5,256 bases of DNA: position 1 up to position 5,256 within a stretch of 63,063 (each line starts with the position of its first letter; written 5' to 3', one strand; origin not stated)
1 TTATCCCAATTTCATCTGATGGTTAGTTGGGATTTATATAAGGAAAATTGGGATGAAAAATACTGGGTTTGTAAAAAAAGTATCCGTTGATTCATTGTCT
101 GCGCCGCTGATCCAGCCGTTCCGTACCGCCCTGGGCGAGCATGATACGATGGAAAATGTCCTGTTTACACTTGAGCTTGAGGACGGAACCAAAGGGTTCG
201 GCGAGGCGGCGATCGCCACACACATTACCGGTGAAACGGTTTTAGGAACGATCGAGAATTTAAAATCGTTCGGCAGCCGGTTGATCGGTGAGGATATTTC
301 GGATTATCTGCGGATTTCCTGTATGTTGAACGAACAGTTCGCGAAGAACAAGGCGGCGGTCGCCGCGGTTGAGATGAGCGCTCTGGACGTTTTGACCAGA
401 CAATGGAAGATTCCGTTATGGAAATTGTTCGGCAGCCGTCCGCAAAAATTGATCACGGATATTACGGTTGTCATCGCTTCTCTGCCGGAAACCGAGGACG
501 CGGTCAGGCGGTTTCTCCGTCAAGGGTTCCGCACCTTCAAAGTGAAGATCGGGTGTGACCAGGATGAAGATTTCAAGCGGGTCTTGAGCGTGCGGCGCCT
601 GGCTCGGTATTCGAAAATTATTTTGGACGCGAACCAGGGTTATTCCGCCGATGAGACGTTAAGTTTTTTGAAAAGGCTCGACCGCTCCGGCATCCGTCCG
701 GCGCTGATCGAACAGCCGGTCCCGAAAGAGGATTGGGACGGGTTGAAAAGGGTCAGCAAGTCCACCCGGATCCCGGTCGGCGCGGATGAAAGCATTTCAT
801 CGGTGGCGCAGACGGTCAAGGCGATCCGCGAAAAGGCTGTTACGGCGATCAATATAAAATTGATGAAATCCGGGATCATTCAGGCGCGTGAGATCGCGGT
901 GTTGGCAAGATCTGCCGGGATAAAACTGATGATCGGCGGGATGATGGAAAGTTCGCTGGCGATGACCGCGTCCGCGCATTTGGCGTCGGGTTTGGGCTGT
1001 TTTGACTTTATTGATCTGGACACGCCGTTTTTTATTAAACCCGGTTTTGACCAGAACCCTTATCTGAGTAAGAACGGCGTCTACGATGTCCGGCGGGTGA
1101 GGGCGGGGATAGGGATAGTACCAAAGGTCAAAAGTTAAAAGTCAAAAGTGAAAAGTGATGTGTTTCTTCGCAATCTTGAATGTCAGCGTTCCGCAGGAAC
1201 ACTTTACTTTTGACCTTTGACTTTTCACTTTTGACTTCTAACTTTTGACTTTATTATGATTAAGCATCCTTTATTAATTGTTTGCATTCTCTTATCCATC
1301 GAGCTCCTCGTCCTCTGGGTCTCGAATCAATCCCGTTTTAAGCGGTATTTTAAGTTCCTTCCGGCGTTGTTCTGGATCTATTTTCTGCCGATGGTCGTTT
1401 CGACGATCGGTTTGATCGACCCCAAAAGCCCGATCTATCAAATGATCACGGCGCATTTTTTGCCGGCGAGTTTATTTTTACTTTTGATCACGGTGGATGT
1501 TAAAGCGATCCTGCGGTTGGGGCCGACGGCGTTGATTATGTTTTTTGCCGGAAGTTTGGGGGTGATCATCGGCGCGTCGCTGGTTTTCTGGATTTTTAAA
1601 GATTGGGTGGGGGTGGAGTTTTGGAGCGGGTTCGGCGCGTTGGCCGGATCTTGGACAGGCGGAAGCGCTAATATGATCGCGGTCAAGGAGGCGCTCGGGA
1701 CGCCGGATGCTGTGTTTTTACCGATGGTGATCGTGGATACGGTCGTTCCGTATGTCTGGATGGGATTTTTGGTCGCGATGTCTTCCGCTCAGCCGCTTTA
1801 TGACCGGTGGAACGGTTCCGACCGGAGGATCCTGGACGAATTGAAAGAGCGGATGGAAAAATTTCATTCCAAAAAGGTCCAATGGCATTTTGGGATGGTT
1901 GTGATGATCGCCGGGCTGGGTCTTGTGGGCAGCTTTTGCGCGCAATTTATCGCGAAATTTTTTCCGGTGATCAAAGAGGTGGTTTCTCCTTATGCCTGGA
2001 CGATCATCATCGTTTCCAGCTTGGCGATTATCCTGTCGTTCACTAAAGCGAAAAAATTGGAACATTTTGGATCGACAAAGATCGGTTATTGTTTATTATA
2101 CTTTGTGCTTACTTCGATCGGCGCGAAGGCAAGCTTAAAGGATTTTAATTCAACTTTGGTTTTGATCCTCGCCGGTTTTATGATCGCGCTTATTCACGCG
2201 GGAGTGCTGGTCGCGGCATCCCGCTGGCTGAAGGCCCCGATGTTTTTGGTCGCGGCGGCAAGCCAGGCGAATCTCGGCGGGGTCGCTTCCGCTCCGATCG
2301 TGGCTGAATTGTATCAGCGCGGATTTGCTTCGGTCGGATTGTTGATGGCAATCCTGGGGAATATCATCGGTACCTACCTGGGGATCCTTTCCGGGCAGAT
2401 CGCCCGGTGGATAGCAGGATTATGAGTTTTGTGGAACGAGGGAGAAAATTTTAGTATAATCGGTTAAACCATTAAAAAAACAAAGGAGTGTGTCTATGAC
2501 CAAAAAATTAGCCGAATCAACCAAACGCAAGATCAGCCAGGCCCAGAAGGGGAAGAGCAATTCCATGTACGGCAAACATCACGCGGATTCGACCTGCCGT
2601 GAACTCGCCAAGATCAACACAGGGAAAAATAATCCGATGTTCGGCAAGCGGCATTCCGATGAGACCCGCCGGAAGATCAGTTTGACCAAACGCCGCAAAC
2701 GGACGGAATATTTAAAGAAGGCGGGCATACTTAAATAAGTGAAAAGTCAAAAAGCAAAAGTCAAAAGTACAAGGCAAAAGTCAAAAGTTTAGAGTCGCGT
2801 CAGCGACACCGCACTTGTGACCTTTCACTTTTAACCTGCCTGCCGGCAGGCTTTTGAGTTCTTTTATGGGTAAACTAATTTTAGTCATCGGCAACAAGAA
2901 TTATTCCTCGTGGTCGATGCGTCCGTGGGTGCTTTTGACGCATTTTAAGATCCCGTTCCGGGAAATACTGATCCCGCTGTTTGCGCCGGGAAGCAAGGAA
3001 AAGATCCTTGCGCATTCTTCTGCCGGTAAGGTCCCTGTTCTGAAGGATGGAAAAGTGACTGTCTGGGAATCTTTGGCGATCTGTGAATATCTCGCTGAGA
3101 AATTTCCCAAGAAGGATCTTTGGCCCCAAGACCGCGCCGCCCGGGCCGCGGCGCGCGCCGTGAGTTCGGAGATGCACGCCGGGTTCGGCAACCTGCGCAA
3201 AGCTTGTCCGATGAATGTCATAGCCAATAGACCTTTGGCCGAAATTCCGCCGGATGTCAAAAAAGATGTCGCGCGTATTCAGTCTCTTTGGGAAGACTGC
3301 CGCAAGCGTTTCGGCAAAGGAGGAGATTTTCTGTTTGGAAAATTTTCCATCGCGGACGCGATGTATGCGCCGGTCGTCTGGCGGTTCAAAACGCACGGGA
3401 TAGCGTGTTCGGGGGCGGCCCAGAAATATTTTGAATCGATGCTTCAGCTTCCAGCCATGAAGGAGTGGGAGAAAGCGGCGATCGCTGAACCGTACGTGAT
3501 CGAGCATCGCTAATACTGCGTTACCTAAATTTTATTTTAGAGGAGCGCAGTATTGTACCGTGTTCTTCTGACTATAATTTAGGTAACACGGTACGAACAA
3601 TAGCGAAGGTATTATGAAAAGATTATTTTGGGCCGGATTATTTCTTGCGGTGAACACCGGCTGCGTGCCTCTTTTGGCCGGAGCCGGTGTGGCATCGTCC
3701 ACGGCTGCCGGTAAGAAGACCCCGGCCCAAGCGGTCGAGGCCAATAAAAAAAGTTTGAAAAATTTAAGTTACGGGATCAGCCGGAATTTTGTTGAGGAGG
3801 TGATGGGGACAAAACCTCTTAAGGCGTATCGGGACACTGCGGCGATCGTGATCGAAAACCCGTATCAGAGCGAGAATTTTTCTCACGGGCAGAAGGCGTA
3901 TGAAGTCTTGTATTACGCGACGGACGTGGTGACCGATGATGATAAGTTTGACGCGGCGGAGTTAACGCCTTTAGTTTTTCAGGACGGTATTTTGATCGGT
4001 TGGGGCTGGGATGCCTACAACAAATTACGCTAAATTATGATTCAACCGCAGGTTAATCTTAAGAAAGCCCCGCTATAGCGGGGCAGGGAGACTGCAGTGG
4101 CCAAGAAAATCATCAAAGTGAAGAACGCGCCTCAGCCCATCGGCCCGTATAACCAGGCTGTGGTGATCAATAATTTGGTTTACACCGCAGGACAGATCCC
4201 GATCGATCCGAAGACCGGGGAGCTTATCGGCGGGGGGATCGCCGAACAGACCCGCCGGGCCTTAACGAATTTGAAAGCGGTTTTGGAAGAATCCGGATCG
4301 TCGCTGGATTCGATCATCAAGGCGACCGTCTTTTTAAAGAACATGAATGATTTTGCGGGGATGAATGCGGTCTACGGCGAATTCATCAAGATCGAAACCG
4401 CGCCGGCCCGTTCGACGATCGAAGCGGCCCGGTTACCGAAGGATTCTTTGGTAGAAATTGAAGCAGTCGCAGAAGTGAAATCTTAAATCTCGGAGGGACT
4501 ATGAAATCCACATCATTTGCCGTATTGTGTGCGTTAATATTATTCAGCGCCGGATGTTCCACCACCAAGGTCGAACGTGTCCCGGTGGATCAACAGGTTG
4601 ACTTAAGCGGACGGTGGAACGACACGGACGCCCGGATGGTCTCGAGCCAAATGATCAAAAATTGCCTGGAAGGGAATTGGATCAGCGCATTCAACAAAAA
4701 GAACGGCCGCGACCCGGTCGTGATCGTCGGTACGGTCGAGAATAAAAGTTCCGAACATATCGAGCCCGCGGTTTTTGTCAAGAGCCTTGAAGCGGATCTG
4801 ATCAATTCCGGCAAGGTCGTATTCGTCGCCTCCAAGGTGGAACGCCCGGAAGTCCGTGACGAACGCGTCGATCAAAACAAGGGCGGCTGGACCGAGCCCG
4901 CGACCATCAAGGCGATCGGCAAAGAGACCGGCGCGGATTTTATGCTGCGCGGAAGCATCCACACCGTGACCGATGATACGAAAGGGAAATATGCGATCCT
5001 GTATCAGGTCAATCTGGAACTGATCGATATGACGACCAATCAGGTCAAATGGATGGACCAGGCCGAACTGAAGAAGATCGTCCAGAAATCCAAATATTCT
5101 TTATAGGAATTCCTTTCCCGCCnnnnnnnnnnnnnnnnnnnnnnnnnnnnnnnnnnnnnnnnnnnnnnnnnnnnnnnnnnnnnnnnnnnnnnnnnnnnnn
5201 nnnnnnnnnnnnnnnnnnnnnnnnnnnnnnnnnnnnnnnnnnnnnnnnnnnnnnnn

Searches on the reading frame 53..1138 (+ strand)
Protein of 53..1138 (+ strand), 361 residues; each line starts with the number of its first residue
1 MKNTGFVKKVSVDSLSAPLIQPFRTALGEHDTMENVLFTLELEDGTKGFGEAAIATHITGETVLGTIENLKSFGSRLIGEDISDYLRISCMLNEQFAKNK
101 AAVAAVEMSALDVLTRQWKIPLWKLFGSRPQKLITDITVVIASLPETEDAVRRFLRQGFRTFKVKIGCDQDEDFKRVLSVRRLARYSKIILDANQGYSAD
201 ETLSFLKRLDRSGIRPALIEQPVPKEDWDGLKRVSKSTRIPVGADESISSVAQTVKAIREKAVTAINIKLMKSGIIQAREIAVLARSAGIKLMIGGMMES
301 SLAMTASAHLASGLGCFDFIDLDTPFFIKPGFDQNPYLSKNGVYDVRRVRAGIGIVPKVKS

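Call 69: search_protein_families(library=pfam, proteins=[window:53-1138:+], max_evalue=0.00001)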
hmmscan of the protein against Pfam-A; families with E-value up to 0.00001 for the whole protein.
window:53-1138:+ (361 aa): 2 families
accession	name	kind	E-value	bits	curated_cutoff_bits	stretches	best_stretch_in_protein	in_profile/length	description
PF13378.12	MR_MLE_C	-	1.3e-39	136.6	29.4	1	148-358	3-216/219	Enolase C-terminal domain-like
PF02746.21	MR_MLE_N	-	1e-11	45.5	22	1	19-127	12-117/117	Mandelate racemase / muconate lactonizing enzyme, N-terminal domain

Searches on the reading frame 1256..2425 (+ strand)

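Call 69: search_protein_families(library=pfam, proteins=[window:1256-2425:+], max_evalue=0.00001)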
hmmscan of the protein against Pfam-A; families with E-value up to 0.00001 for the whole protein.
window:1256-2425:+ (389 aa): 1 family
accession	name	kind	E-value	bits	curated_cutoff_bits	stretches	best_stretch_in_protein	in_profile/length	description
PF05684.17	DUF819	-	4e-85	286.6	27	1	12-383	3-376/379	Protein of unknown function (DUF819)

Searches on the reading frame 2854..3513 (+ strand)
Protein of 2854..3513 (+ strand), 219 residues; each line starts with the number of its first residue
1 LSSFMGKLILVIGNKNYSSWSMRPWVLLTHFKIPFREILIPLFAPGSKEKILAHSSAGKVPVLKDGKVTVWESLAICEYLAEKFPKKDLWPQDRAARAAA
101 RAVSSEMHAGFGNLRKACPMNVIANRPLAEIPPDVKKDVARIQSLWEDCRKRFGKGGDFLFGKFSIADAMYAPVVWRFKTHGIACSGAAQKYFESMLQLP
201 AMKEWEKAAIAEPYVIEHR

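Call 69: search_protein_families(library=pfam, proteins=[window:2854-3513:+], max_evalue=0.00001)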
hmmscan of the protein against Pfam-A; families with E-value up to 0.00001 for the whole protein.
window:2854-3513:+ (219 aa): 4 families
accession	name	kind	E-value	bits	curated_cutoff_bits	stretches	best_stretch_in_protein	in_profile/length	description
PF13409.12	GST_N_2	-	1.6e-15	57.9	25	1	17-82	1-69/70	Glutathione S-transferase, N-terminal domain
PF13417.12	GST_N_3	-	2.6e-12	47.3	22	1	16-86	5-73/75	Glutathione S-transferase, N-terminal domain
PF02798.26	GST_N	-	2.3e-09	37.9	20.9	1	18-82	11-76/76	Glutathione S-transferase, N-terminal domain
PF13410.11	GST_C_2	-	6.6e-08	33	24.9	1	139-205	8-66/69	Glutathione S-transferase, C-terminal domain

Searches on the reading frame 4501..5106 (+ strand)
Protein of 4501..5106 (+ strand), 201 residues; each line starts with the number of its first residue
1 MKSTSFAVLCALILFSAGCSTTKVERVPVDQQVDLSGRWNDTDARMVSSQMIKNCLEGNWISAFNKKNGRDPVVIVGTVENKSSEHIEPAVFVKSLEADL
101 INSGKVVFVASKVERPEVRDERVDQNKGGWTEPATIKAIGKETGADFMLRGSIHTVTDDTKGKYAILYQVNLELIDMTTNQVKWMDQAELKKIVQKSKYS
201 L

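Call 69: search_protein_families(library=pfam, proteins=[window:4501-5106:+], max_evalue=0.00001)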
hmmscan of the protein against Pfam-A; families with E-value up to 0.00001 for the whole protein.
window:4501-5106:+ (201 aa): 1 family
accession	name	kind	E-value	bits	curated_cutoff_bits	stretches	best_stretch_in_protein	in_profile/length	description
PF13036.11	LpoB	-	2.7e-35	121.9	22.3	1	43-189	1-146/147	Peptidoglycan-synthase activator LpoB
